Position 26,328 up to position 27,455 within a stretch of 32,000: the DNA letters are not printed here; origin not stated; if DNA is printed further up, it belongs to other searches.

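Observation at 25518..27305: A small-protein / PKHD-type 2OG hydroxylase / SapC-family operon embedded among T1SS cargo genes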

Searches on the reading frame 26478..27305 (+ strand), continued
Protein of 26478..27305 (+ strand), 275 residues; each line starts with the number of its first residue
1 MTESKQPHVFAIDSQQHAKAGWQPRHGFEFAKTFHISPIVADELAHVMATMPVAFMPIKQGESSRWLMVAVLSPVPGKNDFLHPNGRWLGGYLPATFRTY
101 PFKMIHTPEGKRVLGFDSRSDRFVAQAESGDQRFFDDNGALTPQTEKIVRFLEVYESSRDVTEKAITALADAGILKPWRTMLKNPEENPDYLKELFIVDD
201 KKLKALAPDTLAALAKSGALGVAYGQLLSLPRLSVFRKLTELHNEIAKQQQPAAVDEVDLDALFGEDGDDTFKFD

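Call 64: search_protein_families(library=pfam, alignment_id=A6, max_evalue=0.00001)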
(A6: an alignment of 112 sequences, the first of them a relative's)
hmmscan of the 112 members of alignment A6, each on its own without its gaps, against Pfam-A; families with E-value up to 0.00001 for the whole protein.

A. member 1, L006:2916-4772:+ (618 aa): 2 families
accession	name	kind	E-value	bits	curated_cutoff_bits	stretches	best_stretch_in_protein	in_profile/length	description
PF05226.16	CHASE2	-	1.3e-46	159.7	26.3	1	21-333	5-255/257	CHASE2 domain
PF00211.25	Guanylate_cyc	-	4.5e-17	62.7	21.9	1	434-570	7-142/183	Adenylate and Guanylate cyclase catalytic domain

B. families by the number of members that match (of 112 scanned): 109 families (the first 25 are shown)
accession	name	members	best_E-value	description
PF04321.23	RmlD_sub_bind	6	1.2e-102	RmlD substrate binding domain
PF01370.27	Epimerase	6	1.5e-33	NAD dependent epimerase/dehydratase family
PF16363.11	GDP_Man_Dehyd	6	1.7e-14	GDP-mannose 4,6 dehydratase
PF00535.33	Glycos_transf_2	5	4.1e-46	Glycosyl transferase family 2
PF13641.12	Glyco_tranf_2_3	5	2.7e-17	Glycosyltransferase like family 2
PF01757.29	Acyl_transf_3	4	5.6e-32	Acyltransferase domain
PF13946.11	DUF4214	4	2.3e-27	Domain of unknown function (DUF4214)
PF00534.26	Glycos_transf_1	4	8.4e-23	Glycosyl transferases group 1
PF13692.12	Glyco_trans_1_4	4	1.1e-19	Glycosyl transferases group 1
PF08241.18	Methyltransf_11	4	1.1e-14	Methyltransferase domain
PF00483.29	NTP_transferase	3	1.9e-79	Nucleotidyl transferase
PF00908.23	dTDP_sugar_isom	3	2.6e-73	dTDP-4-dehydrorhamnose 3,5-epimerase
PF12000.14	Glyco_trans_4_3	3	3.3e-62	Glycosyl transferase family 4 group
PF05226.16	CHASE2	3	4.5e-47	CHASE2 domain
PF00753.33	Lactamase_B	3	2.7e-22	Metallo-beta-lactamase superfamily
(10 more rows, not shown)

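Call 65: search_protein_families(library=pfam, alignment_id=A7, max_evalue=0.00001)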
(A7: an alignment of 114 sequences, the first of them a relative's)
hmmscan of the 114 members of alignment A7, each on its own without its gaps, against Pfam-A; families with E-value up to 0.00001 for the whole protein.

A. member 1, L041:4952-8053:+ (1033 aa): 0 families

B. families by the number of members that match (of 114 scanned): 122 families (the first 25 are shown)
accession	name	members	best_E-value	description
PF01370.27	Epimerase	7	3.2e-66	NAD dependent epimerase/dehydratase family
PF13946.11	DUF4214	7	2.6e-48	Domain of unknown function (DUF4214)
PF00353.25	HemolysinCabind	6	9.9e-19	RTX calcium-binding nonapeptide repeat (4 copies)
PF02719.21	Polysacc_synt_2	5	1.6e-111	Polysaccharide biosynthesis protein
PF04321.23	RmlD_sub_bind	5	3.7e-102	RmlD substrate binding domain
PF16363.11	GDP_Man_Dehyd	5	4.7e-95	GDP-mannose 4,6 dehydratase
PF00483.29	NTP_transferase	4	4.5e-79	Nucleotidyl transferase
PF10119.14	MethyTransf_Reg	4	2.3e-34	Predicted methyltransferase regulatory domain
PF01797.21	Y1_Tnp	4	2.2e-16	Transposase IS200 like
PF07993.18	NAD_binding_4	3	5.2e-12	Male sterility protein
PF12804.13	NTP_transf_3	3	7.7e-11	MobA-like NTP transferase domain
PF02515.22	CoA_transf_3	2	7.4e-128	CoA-transferase family III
PF00908.23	dTDP_sugar_isom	2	1.9e-72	dTDP-4-dehydrorhamnose 3,5-epimerase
PF01583.26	APS_kinase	2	1.2e-63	Adenylylsulphate kinase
PF00990.26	GGDEF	2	4.1e-41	Diguanylate cyclase, GGDEF domain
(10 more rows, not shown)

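Call 66: search_solved_structures(query=A1, max_evalue=10)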
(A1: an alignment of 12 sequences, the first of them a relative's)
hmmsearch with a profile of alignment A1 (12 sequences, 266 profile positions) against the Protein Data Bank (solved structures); distinct sequences matched with E-value up to 10: 8.
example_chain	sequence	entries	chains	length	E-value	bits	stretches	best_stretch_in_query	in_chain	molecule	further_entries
6htf_B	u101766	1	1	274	0.13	15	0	152-235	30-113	rF10 repebody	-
8rjx_A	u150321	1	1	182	0.21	14.3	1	135-188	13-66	Osmotically-inducible protein Y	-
5a5c_A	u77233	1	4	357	0.72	12.5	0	189-239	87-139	LRRTM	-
3wo9_A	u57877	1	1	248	0.75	12.5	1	188-234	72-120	Variable lymphocyte receptor C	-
4r5c_A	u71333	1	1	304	1.5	11.5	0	188-233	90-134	Leucine rich repeat protein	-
3rfs_A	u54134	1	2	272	1.5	11.4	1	183-234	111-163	Internalin B, repeat modules, Variable lymphocyte receptor B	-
7e5b_A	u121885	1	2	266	1.7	11.3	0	190-237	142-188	Repebody (Rb-B7)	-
4j4l_A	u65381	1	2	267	1.8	11.2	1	191-234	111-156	Internalin B,REPEAT MODULES,Variable lymphocyte receptor B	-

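Call 80: find_encoding_contigs(protein=P0011, flank=6000, max_places=2)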
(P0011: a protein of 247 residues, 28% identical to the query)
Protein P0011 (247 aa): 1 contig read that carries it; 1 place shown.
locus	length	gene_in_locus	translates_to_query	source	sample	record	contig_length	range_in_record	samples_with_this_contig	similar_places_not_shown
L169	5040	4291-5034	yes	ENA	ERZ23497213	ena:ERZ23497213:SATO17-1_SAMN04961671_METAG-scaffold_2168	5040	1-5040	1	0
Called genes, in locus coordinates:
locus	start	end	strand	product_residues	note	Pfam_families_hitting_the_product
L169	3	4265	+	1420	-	?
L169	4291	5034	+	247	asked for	PF07277:SapC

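Call 81: find_encoding_contigs(protein=P0009, flank=10000, max_places=1)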
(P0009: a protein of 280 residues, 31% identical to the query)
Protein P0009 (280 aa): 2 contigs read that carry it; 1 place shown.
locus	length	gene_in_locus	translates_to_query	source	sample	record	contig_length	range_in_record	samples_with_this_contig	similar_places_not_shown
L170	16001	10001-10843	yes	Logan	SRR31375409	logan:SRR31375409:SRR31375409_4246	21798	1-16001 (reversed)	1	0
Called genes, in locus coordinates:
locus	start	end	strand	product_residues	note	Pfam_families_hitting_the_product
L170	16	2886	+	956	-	PF00501:AMP-binding, PF13193:AMP-binding_C, PF00550:PP-binding, PF13469:Sulfotransfer_3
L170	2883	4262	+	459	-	PF18563:TubC_N, PF00067:p450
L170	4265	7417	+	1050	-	PF18563:TubC_N, PF00668:Condensation, PF13193:AMP-binding_C, PF00550:PP-binding, PF00975:Thioesterase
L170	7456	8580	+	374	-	-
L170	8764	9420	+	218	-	PF01648:ACPS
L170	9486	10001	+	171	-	-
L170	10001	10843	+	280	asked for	PF07277:SapC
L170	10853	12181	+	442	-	PF03721:UDPG_MGDP_dh_N, PF00984:UDPG_MGDP_dh, PF03720:UDPG_MGDP_dh_C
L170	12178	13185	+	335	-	PF01073:3Beta_HSD, PF01370:Epimerase, PF02719:Polysacc_synt_2, PF04321:RmlD_sub_bind, PF16363:GDP_Man_Dehyd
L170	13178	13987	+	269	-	PF00459:Inositol_P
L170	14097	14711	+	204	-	-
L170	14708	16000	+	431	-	?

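Call 92: search_protein_families(library=pfam, proteins=[L003:10815-11336:+, L057:11049-12719:+, L057:12839-13423:+, L001:2969-4336:+, L006:10992-12983:+, L013:10914-12749:+, L073:10717-12384:+, L017:3903-5669:+], max_evalue=0.001)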
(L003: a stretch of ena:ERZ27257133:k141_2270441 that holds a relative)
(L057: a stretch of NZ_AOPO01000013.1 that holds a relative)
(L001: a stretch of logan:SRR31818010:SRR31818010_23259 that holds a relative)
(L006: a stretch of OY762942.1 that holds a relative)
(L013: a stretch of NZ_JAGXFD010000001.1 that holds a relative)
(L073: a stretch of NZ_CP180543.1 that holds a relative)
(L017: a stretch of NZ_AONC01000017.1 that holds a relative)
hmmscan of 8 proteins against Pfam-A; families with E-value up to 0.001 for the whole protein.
L003:10815-11336:+ (173 aa): 0 families

L057:11049-12719:+ (556 aa): 4 families
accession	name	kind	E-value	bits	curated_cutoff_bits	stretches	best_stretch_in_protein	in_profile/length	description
PF13946.11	DUF4214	-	1.4e-46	156.9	23.2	4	310-380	1-70/72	Domain of unknown function (DUF4214)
PF00089.32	Trypsin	-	1.4e-09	38.6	20.6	1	10-196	10-198/220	Trypsin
PF13365.12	Trypsin_2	-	2.4e-09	38.5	27.6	1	32-186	1-139/144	Trypsin-like peptidase domain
PF00427.26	PBS_linker_poly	-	0.00025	21.5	28.7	0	472-529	3-62/126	Phycobilisome Linker polypeptide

L057:12839-13423:+ (194 aa): 0 families

L001:2969-4336:+ (455 aa): 3 families
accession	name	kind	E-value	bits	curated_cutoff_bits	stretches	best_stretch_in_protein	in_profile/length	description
PF14397.11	ATPgrasp_ST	-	5.2e-12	46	31.4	1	90-165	14-92/278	Sugar-transfer associated ATP-grasp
PF02655.19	ATP-grasp_3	-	8e-09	36.2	23.2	1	95-191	1-84/160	ATP-grasp domain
PF08443.16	RimK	-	4.8e-05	23.5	21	0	96-197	2-105/188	RimK-like ATP-grasp domain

L006:10992-12983:+ (663 aa): 2 families
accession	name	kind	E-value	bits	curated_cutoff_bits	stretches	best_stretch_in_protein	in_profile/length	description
PF01757.29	Acyl_transf_3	-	5.6e-32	111.5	31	1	10-330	2-325/326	Acyltransferase domain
PF19040.6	SGNH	-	1.8e-27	97.1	27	1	408-652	10-246/248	SGNH domain (fused to AT3 domains)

L013:10914-12749:+ (611 aa): 6 families
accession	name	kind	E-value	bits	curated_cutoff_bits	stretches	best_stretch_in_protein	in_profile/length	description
PF13361.12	UvrD_C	-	5e-16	59.5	25.6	1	526-589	287-345/350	UvrD-like helicase C-terminal domain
PF00580.27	UvrD-helicase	-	1.6e-14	54.7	23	1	139-394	2-254/271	UvrD/REP helicase N-terminal domain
PF13538.12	UvrD_C_2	-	2e-09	37.6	27.4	1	566-590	26-52/52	UvrD-like helicase C-terminal domain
PF13245.12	AAA_19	-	2.3e-08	34.7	25.1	1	142-393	2-131/134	AAA domain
PF01443.25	Viral_helicase1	-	8.2e-08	32.8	21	0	525-590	176-227/228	Viral superfamily 1 RNA helicase core domain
PF13087.12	AAA_12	-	6e-05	23.1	27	1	479-592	107-193/195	AAA domain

L073:10717-12384:+ (555 aa): 2 families
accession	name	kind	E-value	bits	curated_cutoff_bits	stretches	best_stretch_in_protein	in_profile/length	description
PF16989.10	T6SS_VasJ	-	3.4e-51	174.6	26.2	1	260-511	3-254/255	Type VI secretion, EvfE, EvfF, ImpA, BimE, VC_A0119, VasJ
PF06812.17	ImpA_N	-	9.9e-23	80.9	26.9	1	12-119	3-116/119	ImpA, N-terminal, type VI secretion system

L017:3903-5669:+ (588 aa): 0 families

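Call 94: search_protein_representatives(protein=window:26478-27302:+)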
Query: 275 residues. Proteins with E-value up to 0.001 (for the whole library): 3491; up to 1e-10: 1879; up to 1e-30: 217. The best 150 are listed.
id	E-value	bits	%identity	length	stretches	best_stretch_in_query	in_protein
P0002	9.7e-78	277.7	49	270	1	9-275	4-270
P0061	1.7e-59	217.8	42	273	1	11-275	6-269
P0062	7.2e-53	196.1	40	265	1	17-275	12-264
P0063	9.4e-49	182.6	39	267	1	10-274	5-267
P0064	3.4e-46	174.2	41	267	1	10-274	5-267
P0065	4.2e-45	170.6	37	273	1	8-274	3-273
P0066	1.2e-44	169.2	38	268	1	16-272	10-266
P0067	1.5e-44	168.9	36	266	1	12-272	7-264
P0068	6.2e-44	166.8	39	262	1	11-274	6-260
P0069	8.8e-44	166.3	38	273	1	13-274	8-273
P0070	1.1e-43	166.0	36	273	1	7-274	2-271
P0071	2.5e-43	164.8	41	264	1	11-270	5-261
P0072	2.7e-43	164.7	37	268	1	8-271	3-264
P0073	1.8e-42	162.0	38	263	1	11-275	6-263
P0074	5.4e-42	160.5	34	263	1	11-273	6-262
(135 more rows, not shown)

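Call 99: search_protein_families(library=phrogs, proteins=[window:26478-27302:+], max_evalue=0.01)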
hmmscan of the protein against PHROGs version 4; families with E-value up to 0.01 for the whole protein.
window:26478-27302:+ (275 aa): 0 families

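Call 100: search_protein_families(library=padloc, proteins=[window:26478-27302:+], max_evalue=0.01)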
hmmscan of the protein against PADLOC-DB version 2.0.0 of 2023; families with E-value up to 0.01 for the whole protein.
window:26478-27302:+ (275 aa): 0 families

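Call 106: search_protein_families(library=pfam, proteins=[L024:7383-9992:+, L006:13035-15116:-, L009:8271-10448:-, L041:4952-8053:+, L060:3294-6281:+, L070:3157-5994:+], max_evalue=0.001)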
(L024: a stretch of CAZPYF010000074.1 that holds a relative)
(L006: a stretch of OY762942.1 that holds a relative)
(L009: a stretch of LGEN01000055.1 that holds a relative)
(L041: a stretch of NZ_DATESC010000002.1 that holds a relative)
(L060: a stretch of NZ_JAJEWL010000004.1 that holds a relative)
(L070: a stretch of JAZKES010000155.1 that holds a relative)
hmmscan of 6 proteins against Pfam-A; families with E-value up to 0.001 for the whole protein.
L024:7383-9992:+ (869 aa): 2 families
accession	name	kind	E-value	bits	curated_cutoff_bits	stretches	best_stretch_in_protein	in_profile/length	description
PF03797.25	Autotransporter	-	2.1e-35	123.2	26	1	599-849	2-255/255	Autotransporter beta-domain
PF12951.13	PATR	-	2.7e-08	34.1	27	1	127-156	1-30/30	Passenger-associated-transport-repeat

L006:13035-15116:- (693 aa): 2 families
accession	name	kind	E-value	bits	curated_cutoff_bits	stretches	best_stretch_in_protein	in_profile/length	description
PF19040.6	SGNH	-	3.8e-30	105.8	27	1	453-685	23-246/248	SGNH domain (fused to AT3 domains)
PF01757.29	Acyl_transf_3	-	2.1e-29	103.1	31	1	42-377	2-324/326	Acyltransferase domain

L009:8271-10448:- (725 aa): 3 families
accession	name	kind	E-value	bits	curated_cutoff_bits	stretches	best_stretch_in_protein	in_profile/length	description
PF13946.11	DUF4214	-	4e-20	72.1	23.2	2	613-658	24-70/72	Domain of unknown function (DUF4214)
PF00353.25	HemolysinCabind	-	1.3e-10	41.4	23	1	525-557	4-36/36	RTX calcium-binding nonapeptide repeat (4 copies)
PF23197.1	IG_AIR9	-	1.6e-06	28.3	27.5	0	131-191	4-68/87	AIR9 A9 domain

L041:4952-8053:+ (1033 aa): 0 families

L060:3294-6281:+ (995 aa): 1 family
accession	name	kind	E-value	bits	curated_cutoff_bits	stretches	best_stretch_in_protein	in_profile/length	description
PF05048.19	NosD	-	2.1e-06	27.8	23.6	1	712-890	2-169/212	Periplasmic copper-binding protein (NosD)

L070:3157-5994:+ (945 aa): 1 family
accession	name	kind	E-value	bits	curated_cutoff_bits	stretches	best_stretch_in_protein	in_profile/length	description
PF00353.25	HemolysinCabind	-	5.5e-13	49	23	2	758-790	4-36/36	RTX calcium-binding nonapeptide repeat (4 copies)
